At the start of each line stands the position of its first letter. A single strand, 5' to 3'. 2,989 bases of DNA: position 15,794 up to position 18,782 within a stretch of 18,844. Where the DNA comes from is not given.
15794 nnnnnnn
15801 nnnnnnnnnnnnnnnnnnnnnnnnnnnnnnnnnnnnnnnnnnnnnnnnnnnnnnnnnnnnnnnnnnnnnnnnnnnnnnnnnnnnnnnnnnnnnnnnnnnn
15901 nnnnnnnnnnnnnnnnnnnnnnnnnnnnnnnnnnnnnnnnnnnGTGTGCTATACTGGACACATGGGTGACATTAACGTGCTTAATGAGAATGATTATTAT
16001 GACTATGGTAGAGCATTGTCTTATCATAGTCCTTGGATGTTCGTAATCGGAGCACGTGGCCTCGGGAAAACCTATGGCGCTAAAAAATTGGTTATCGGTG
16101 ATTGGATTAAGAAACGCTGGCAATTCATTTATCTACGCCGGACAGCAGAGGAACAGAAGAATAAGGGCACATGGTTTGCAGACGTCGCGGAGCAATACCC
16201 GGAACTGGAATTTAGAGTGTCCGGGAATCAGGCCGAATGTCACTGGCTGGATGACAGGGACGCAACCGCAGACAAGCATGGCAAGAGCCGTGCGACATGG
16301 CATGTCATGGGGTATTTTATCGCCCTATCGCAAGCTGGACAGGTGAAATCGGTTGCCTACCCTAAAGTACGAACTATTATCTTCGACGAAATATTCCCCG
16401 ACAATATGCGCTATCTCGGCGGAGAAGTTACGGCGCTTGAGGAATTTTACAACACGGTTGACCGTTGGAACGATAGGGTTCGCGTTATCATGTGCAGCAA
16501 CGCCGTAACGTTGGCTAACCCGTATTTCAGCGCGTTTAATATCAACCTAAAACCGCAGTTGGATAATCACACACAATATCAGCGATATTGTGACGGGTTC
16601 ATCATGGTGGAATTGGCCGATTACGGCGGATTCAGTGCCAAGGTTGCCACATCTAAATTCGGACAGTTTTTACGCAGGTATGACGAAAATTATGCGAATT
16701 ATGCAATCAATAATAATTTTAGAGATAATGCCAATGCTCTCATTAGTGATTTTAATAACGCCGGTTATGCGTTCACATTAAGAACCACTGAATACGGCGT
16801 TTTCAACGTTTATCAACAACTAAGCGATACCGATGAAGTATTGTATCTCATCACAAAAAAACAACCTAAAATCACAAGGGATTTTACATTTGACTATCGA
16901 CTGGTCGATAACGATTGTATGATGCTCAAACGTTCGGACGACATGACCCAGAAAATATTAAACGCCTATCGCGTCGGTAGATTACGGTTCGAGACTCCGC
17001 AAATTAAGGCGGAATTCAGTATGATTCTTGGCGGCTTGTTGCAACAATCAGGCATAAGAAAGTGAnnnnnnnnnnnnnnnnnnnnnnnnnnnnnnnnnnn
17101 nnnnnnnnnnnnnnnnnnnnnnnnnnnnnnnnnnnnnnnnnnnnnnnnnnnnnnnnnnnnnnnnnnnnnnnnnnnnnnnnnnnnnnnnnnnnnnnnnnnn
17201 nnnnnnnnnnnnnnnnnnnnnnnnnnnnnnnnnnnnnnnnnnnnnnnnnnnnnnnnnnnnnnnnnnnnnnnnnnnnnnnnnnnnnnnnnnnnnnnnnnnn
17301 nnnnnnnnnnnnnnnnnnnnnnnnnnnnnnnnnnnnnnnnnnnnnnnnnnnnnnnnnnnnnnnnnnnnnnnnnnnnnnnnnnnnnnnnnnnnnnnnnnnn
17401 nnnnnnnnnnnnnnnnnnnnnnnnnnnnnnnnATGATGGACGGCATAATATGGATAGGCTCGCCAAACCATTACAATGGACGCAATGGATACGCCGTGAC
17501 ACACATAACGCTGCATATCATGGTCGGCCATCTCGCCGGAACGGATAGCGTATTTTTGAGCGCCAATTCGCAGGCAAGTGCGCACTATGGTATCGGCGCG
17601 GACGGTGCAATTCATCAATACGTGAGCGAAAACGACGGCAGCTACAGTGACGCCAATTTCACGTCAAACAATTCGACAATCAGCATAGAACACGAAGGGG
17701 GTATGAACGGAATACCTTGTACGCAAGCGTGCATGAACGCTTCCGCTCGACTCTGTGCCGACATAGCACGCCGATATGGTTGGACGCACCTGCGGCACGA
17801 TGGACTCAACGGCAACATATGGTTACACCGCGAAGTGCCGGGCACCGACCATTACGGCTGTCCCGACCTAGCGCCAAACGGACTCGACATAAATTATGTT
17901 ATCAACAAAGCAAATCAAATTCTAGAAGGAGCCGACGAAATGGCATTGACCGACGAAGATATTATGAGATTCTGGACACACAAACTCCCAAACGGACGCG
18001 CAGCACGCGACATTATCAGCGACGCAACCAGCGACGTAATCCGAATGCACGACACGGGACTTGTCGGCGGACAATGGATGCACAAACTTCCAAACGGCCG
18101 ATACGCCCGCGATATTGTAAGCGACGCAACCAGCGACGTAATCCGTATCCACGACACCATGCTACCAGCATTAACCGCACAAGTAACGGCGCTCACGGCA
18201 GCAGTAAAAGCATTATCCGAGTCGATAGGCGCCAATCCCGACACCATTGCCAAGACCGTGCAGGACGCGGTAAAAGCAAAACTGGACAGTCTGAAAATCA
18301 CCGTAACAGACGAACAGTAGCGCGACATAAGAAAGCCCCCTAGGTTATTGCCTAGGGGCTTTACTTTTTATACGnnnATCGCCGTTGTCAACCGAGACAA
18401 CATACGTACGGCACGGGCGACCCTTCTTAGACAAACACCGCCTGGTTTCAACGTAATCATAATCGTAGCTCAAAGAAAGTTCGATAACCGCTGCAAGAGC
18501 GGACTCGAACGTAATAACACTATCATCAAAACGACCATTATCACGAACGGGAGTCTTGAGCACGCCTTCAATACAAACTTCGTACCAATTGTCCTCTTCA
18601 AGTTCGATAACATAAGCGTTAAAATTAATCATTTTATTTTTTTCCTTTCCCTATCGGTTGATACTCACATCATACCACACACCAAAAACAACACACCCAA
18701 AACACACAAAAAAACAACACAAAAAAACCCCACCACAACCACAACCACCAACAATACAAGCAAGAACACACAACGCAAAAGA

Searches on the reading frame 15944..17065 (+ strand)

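Call 7: search_protein_families(library=pfam, proteins=[window:15944-17065:+], max_evalue=0.01)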
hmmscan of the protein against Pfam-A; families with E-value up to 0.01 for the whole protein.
window:15944-17065:+ (373 aa): 1 family
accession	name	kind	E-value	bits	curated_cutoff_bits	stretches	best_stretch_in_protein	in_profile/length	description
PF05894.18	Podovirus_Gp16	-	3.7e-42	145.4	25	1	17-355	5-319/331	Podovirus DNA encapsidation protein (Gp16)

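Call 8: search_protein_families(library=phrogs, proteins=[window:15944-17065:+], max_evalue=0.01)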
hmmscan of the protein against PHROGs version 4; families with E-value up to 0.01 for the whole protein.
window:15944-17065:+ (373 aa): 3 families
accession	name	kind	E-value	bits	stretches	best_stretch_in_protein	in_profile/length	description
phrog_2150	-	head and packaging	5.4e-65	220.9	1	15-357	4-332/341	terminase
phrog_31603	-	head and packaging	1.5e-13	51.8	1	122-202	120-205/366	terminase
phrog_2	-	head and packaging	0.00052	19.9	1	28-268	276-462/807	terminase large subunit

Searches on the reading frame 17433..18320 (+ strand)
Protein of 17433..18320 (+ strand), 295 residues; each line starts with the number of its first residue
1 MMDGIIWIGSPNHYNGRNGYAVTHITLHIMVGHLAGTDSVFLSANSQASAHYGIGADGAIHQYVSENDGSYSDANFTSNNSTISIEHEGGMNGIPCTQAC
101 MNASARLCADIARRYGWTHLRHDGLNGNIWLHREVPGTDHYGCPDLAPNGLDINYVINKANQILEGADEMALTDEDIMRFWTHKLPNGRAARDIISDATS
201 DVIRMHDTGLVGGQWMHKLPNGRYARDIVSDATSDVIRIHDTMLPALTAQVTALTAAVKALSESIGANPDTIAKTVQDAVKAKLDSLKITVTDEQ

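Call 7: search_protein_families(library=pfam, proteins=[window:17433-18320:+], max_evalue=0.01)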
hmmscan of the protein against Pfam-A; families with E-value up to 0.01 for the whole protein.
window:17433-18320:+ (295 aa): 1 family
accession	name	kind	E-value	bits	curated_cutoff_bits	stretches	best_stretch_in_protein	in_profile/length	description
PF01510.30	Amidase_2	-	2.3e-18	67.2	26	1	20-139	3-124/131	N-acetylmuramoyl-L-alanine amidase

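Call 8: search_protein_families(library=phrogs, proteins=[window:17433-18320:+], max_evalue=0.01)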
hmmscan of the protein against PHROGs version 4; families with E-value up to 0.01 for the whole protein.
window:17433-18320:+ (295 aa): 13 families
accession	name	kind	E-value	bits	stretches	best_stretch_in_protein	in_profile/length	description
phrog_19265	-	unknown function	6.8e-61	207.5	1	6-294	8-290/293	-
phrog_7698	-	lysis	6.1e-21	76.5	1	10-139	13-136/316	endolysin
phrog_14048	-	lysis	8.5e-15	56.2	1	14-119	19-131/305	endolysin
phrog_1794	-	lysis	2.1e-11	44.8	1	10-169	42-204/336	amidase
phrog_833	-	lysis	3.7e-09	37.7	1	15-169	23-182/294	endolysin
phrog_20388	-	lysis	6.5e-09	36.3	1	9-120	195-307/527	endolysin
phrog_1493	-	lysis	2.9e-07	31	1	21-137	33-147/394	endolysin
phrog_2338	-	lysis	2.3e-06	28.2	1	17-137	22-141/346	endolysin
phrog_670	-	lysis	3e-05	24.1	1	14-145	104-234/596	endolysin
phrog_9611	-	lysis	0.00029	21.5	1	33-119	41-132/246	endolysin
phrog_2998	-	lysis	0.0019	18.7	1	15-118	139-245/485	endolysin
phrog_16428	-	lysis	0.0023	17.7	1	8-76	249-319/520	endolysin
phrog_3393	-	lysis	0.0044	17.8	1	44-140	51-149/342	endolysin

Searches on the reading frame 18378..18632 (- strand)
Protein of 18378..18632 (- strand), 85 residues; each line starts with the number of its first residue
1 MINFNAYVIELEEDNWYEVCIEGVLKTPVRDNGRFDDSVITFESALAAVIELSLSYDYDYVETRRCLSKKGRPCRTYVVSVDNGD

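Call 22: search_protein_families(library=phrogs, proteins=[window:18378-18632:-], max_evalue=0.1)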
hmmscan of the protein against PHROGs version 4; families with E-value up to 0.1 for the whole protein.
window:18378-18632:- (85 aa): 0 families

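Call 23: search_protein_families(library=pfam, proteins=[window:18378-18632:-], max_evalue=0.1)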
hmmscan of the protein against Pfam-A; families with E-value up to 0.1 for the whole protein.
window:18378-18632:- (85 aa): 0 families

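Call 54: find_homologous_proteins(query=window:18378-18632:-, max_evalue=0.001)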
Query window:18378-18632:- (85 aa): 154 proteins with E <= 0.001 among 154 candidates; the best 120 are listed.
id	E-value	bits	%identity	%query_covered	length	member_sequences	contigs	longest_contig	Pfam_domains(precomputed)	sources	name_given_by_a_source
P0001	1.6e-50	186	100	100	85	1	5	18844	-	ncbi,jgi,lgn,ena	jgi:hypothetical protein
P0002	9.3e-45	168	89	100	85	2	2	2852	-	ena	-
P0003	1.8e-44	167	88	100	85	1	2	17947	-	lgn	-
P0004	4.0e-44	166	88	99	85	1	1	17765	-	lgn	-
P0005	4.2e-44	166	88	100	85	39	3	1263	-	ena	-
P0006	7.3e-44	165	88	100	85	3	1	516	-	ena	-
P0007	9.0e-44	165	87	100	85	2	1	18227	-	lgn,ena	-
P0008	1.8e-43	164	88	100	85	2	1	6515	-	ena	-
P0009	2.5e-43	163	85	100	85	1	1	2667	-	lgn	-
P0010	4.9e-43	162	89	100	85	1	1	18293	-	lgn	-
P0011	2.1e-42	161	88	100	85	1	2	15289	-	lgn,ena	-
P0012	4.2e-42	160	87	100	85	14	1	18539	-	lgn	-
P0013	6.1e-42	159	87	100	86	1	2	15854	-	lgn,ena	-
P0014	6.1e-42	159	84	100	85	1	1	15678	-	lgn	-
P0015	1.0e-41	158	84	100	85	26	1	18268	-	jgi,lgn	jgi:hypothetical protein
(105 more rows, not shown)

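Call 63: predict_structure(alignment_id=A1)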
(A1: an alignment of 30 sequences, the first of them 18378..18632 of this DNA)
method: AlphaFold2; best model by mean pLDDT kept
length: 85 residues; sequences in the alignment: 30
mean_pLDDT: 89.8   pTM: 0.81
mean pLDDT of the five models: 89.8, 89.5, 89.2, 88.9, 88.3
residues with pLDDT >= 90: 62; 70-90: 14; 50-70: 9; < 50: 0
segments of 3 or more residues with pLDDT < 50: none
pLDDT, mean of each block of 10 residues (from residue 1): 96 91 94 66 93 92 97 97 76
secondary structure, 60 per line:
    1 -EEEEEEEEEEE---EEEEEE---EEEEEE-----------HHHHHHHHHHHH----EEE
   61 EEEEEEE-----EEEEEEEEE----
elements in order: E2-12 E16-21 E25-30 H42-53 E58-67 E73-81

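Call 66: fold_search(model_id=the predicted structure, library=pdb)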
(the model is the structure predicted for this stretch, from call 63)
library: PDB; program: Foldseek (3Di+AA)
matches with E <= 10: 923; with E <= 0.001: 0
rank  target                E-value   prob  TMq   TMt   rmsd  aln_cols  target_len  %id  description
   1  3gmh_E                3.0e-01  0.23  0.32  0.16  14.8       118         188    9  Crystal Structure of the Mad2 Dimer (released 2010-11-17)
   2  9r6b_I                3.8e-01  0.21  0.32  0.05  18.4        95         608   12  CPS secretion pathway Wza-Wzc (Conf 4) (released 2026-03-04)
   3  3gmh_I                4.2e-01  0.18  0.30  0.15  14.9       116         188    9  Crystal Structure of the Mad2 Dimer (released 2010-11-17)
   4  9r68_I                4.2e-01  0.13  0.27  0.05  18.3        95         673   12  CPS secretion pathway Wza-Wzc_C1 (Conf 2) (released 2026-03-04)
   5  9r62_K                4.2e-01  0.13  0.28  0.05  18.6        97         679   11  CPS co-polymerase Wzc_C1 (released 2026-03-04)
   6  6rie_O                4.2e-01  0.13  0.22  0.03  11.8        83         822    7  Structure of Vaccinia Virus DNA-dependent RNA polymerase co-transcriptional capping complex (released 2019-12-18)
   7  3gmh_G                5.2e-01  0.18  0.34  0.18  12.3       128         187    6  Crystal Structure of the Mad2 Dimer (released 2010-11-17)
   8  3gmh_C                5.5e-01  0.18  0.36  0.18  12.4       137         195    6  Crystal Structure of the Mad2 Dimer (released 2010-11-17)
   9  9nzp_B                6.5e-01  0.25  0.32  0.16  10.7        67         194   12  Cryo-EM structure of RhCas12f-gRNA-DNA ternary complex (released 2026-04-08)
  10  9r62_I                6.5e-01  0.09  0.25  0.05  18.5        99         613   11  CPS co-polymerase Wzc_C1 (released 2026-03-04)
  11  3gmh_A                6.9e-01  0.15  0.34  0.17  12.6       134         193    6  Crystal Structure of the Mad2 Dimer (released 2010-11-17)
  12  9r64_I                8.5e-01  0.08  0.25  0.04  18.0        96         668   10  CPS secretion pathway Wza-Wzc_C1 (Conf 0) (released 2026-03-04)
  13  8zol_D                1.0e+00  0.21  0.34  0.28   7.9        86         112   10  Cryo-EM strcuture of Cas5-HNH Cascade,Conf3 (released 2024-12-11)
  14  5o4e_B                1.2e+00  0.05  0.24  0.11  20.7       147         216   10  Crystal structure of VEGF in complex with heterodimeric Fcab JanusCT6 (released 2017-08-30)
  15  8f83                  1.2e+00  0.41  0.28  0.16   2.1        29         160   14  Crystal Structure of Dihydrofolate reductase (DHFR) from Mycobacterium ulcerans Agy99 in complex with NADP and inhibitor (released 2023-12-13)
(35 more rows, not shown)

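Call 68: fold_search(model_id=the predicted structure, library=viral)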
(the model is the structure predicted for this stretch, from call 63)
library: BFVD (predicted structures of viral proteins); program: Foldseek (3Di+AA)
matches with E <= 10: 635; with E <= 0.001: 2
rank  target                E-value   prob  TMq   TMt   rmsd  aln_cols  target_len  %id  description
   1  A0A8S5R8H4            6.3e-09  1.00  0.85  0.89   1.9        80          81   51  RNA polymerase Rpb2-like protein (Fragment) [virus sp. ctfPt13]
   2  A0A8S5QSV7            2.2e-08  1.00  0.89  0.71   1.7        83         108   47  Uncharacterized protein (Fragment) [Podoviridae sp. ctaUh10]
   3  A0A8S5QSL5            4.9e-02  0.96  0.46  0.50   5.1        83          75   14  Uncharacterized protein [Podoviridae sp. ctaUh10]
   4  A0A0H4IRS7            6.8e-02  0.90  0.42  0.42   5.4        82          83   17  Uncharacterized protein [Pseudoalteromonas phage H101]
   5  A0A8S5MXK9            7.6e-02  0.97  0.51  0.45   4.9        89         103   10  Uncharacterized protein [Podoviridae sp. ctx8L26]
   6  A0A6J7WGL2            7.6e-02  0.94  0.48  0.48   6.7        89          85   12  Uncharacterized protein [uncultured Caudovirales phage]
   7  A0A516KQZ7            8.5e-02  0.96  0.49  0.31   5.5       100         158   14  Uncharacterized protein [Microbacterium phage McGalleon]
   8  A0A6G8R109            9.5e-02  0.94  0.49  0.27   4.9        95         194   10  (no name in the UniProt tables at hand)
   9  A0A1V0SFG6            1.0e-01  0.57  0.34  0.16  10.9        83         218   17  Uncharacterized protein [Hokovirus HKV1]
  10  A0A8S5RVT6            1.2e-01  0.44  0.29  0.25   8.9        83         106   10  Uncharacterized protein [Siphoviridae sp. ctHip2]
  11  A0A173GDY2            1.2e-01  0.44  0.34  0.18  12.2       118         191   14  Uncharacterized protein [Erwinia phage vB_EamM_RAY]
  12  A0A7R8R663            1.5e-01  0.89  0.43  0.44   6.5        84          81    6  (no name in the UniProt tables at hand)
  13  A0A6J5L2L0            1.5e-01  0.38  0.32  0.31   7.9        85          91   16  Uncharacterized protein [uncultured Caudovirales phage]
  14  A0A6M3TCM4            1.7e-01  0.91  0.48  0.40   5.9        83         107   11  Uncharacterized protein [Pseudomonas phage MR4]
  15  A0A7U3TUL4            1.7e-01  0.57  0.36  0.15  11.2        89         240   10  (no name in the UniProt tables at hand)
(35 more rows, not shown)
